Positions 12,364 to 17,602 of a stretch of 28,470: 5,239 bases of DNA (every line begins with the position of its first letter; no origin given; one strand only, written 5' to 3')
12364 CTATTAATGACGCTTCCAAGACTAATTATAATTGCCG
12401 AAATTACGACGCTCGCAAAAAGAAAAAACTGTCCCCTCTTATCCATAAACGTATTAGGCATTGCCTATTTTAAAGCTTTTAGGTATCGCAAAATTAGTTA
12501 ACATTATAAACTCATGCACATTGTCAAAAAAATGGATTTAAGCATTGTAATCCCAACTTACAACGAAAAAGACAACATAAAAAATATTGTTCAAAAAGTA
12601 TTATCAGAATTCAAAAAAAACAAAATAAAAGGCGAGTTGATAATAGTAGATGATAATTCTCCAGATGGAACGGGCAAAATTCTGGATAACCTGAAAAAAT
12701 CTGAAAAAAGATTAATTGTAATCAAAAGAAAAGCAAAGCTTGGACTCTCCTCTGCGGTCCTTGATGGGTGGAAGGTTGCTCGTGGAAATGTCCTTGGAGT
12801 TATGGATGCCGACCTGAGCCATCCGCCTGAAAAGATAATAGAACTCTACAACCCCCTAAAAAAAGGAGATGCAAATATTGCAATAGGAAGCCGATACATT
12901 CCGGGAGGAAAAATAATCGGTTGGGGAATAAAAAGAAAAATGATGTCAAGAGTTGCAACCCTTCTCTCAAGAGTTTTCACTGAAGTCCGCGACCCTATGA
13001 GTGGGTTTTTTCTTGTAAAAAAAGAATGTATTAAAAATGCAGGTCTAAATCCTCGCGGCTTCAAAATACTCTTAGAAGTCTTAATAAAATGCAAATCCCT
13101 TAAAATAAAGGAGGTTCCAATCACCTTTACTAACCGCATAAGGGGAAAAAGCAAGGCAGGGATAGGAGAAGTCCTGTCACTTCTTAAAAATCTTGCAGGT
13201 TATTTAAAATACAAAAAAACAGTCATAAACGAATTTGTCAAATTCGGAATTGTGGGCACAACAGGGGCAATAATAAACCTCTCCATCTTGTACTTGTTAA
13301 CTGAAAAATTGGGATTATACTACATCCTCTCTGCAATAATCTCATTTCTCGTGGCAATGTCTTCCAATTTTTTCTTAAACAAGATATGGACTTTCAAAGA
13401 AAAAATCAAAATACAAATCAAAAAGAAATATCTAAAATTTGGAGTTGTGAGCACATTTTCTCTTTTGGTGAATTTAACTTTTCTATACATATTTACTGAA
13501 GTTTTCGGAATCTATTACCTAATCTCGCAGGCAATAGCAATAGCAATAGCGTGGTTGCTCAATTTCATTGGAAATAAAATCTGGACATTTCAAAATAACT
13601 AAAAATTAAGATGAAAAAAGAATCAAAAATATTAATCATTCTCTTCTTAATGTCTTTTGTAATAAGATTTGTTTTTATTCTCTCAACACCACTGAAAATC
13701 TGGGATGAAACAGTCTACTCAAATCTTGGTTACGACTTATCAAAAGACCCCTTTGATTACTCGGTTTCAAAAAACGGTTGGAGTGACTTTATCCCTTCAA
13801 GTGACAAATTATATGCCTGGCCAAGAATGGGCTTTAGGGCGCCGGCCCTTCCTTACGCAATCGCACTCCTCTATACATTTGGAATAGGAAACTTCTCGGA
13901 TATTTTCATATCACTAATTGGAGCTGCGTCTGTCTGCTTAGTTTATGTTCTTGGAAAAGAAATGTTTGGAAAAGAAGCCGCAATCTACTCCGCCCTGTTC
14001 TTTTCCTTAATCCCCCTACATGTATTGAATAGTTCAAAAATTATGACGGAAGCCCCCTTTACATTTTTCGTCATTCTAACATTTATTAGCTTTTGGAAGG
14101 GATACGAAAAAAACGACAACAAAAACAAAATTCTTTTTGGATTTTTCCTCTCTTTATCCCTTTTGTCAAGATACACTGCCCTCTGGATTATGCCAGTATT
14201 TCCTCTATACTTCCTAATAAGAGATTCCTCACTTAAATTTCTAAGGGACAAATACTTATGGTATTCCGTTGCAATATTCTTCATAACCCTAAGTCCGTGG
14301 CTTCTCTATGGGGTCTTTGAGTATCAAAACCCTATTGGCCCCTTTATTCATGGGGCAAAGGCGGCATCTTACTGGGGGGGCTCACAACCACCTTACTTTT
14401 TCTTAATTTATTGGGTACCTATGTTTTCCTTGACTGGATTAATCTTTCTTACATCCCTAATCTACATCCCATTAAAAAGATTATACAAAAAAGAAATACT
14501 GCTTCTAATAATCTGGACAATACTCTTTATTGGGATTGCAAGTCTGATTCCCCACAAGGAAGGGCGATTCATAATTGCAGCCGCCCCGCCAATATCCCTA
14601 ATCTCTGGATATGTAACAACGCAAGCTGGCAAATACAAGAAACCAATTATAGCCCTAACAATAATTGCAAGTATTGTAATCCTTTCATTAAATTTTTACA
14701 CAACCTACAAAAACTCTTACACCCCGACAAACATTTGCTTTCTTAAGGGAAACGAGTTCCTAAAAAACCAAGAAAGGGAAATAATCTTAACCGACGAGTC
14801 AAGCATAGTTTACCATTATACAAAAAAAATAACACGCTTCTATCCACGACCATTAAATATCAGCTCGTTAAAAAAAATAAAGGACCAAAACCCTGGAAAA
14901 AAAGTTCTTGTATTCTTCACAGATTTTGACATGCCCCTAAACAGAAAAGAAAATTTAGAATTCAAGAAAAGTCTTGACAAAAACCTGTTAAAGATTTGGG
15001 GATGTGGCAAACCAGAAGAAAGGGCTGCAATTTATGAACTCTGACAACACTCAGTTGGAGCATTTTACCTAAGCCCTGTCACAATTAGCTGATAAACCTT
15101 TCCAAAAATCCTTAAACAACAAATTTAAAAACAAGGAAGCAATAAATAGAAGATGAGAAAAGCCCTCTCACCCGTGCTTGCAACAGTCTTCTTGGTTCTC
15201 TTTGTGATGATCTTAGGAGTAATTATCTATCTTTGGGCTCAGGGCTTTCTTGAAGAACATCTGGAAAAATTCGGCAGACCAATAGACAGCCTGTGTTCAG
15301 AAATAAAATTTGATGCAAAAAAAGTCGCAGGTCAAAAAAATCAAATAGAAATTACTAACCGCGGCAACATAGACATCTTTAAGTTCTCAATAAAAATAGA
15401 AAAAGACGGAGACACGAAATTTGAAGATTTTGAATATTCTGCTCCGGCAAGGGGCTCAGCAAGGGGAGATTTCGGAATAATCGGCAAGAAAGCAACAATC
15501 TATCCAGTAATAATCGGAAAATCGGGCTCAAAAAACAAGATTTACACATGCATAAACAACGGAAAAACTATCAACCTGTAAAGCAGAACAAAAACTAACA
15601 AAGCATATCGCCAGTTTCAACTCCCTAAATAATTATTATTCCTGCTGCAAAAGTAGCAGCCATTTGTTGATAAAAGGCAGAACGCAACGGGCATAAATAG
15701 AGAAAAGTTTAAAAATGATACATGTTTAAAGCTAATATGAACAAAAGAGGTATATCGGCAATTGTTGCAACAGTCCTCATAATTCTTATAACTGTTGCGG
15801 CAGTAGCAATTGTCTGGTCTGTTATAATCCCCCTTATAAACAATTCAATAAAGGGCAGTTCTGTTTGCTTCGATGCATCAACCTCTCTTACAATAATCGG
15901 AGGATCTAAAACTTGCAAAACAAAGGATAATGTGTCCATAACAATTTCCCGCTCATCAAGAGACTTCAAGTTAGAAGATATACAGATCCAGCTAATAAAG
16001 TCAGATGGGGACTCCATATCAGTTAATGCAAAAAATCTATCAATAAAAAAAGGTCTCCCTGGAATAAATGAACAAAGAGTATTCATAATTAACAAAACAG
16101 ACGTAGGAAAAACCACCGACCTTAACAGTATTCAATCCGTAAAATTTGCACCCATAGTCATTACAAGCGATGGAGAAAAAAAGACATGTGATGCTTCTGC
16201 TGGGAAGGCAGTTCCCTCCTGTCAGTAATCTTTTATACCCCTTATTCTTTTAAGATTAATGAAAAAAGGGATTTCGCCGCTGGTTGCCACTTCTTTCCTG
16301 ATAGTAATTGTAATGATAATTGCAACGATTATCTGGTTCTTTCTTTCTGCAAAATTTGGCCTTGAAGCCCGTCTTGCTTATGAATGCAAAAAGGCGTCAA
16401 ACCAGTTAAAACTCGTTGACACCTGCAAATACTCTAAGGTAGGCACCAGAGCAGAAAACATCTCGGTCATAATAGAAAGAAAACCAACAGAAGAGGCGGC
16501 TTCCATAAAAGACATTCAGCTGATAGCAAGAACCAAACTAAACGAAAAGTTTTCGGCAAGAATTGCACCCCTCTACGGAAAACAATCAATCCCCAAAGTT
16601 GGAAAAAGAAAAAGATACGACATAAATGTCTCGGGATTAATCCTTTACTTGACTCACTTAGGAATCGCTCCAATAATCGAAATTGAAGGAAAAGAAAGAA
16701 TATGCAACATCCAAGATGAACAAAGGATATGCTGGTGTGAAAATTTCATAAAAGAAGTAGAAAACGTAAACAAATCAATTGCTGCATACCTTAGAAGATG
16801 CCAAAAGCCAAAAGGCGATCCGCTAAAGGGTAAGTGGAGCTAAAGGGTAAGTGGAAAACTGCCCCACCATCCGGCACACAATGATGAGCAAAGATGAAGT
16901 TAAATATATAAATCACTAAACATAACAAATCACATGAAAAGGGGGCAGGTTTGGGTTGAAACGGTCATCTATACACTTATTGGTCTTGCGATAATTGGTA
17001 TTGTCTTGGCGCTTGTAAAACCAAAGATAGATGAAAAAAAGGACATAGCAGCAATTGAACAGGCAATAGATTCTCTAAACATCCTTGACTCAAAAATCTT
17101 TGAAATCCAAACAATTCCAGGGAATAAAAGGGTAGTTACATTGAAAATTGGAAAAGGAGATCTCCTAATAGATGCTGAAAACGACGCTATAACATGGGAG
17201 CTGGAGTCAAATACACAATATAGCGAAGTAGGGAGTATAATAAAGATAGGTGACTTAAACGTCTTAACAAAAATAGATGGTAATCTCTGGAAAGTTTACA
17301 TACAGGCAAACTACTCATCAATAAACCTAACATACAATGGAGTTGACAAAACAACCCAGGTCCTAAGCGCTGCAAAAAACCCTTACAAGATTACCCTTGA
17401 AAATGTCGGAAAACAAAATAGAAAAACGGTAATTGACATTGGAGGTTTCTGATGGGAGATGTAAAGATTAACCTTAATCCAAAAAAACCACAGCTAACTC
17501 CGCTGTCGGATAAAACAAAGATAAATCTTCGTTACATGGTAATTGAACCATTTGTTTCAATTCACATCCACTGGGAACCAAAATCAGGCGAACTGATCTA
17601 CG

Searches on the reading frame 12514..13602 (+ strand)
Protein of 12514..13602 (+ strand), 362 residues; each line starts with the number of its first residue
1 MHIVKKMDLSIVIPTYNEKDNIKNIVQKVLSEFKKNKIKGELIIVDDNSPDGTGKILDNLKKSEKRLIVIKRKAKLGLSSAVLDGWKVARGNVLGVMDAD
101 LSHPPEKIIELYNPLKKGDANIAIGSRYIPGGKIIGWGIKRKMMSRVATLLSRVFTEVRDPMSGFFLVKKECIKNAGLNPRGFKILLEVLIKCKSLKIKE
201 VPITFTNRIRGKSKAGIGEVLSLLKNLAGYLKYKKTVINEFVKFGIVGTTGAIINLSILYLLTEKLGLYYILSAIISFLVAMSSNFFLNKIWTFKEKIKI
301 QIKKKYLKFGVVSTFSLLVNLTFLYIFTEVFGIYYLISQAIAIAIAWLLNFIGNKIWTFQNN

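Call 9: search_protein_families(library=pfam, proteins=[window:12514-13602:+], max_evalue=0.01)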
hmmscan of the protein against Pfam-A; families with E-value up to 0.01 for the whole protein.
window:12514-13602:+ (362 aa): 4 families
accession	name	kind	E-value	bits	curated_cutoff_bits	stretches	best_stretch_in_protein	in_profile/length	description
PF00535.33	Glycos_transf_2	-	7.7e-33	114.2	23.3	1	10-173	1-164/168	Glycosyl transferase family 2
PF04138.20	GtrA_DPMS_TM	-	4.7e-28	98.2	26.1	1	243-359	1-117/117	GtrA/DPMS, transmembrane domain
PF10111.15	Glyco_tranf_2_2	-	8.1e-05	22.7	27.3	1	10-103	1-94/276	Glycosyltransferase like family 2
PF13641.12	Glyco_tranf_2_3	-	0.004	17.6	27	1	9-116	3-112/230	Glycosyltransferase like family 2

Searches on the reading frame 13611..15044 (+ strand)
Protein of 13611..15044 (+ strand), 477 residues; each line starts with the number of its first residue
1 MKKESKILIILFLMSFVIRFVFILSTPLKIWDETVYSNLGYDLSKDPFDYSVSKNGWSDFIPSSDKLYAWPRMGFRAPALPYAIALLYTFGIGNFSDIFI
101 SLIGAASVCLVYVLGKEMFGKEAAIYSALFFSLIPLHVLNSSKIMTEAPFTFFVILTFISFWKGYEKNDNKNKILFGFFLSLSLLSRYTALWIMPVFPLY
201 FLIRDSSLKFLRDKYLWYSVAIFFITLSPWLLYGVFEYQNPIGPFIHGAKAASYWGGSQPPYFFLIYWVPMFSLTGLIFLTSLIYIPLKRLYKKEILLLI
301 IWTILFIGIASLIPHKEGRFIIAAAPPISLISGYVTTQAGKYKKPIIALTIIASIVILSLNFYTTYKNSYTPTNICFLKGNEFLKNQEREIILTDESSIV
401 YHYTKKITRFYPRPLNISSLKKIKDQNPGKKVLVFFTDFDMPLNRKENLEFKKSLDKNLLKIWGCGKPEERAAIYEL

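Call 9: search_protein_families(library=pfam, proteins=[window:13611-15044:+], max_evalue=0.01)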
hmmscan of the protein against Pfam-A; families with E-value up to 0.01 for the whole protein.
window:13611-15044:+ (477 aa): 3 families
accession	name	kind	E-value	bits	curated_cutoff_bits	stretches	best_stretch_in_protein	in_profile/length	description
PF13231.12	PMT_2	-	1.7e-16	61.3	26.1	1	77-233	3-160/160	Dolichyl-phosphate-mannose-protein mannosyltransferase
PF02366.24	PMT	-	3.1e-10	40.5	22.7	1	10-237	2-237/245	Dolichyl-phosphate-mannose-protein mannosyltransferase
PF03901.23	Glyco_transf_22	-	5.4e-09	36.2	23.8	1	106-372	93-370/414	Alg9-like mannosyltransferase family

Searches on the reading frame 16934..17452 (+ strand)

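Call 9: search_protein_families(library=pfam, proteins=[window:16934-17452:+], max_evalue=0.01)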
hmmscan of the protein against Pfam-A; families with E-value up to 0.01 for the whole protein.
window:16934-17452:+ (172 aa): 1 family
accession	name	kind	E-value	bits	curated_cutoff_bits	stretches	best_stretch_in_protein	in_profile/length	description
PF18140.6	PCC_BT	-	1.2e-05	25.9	23.5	1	63-151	31-119/126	Propionyl-coenzyme A carboxylase BT domain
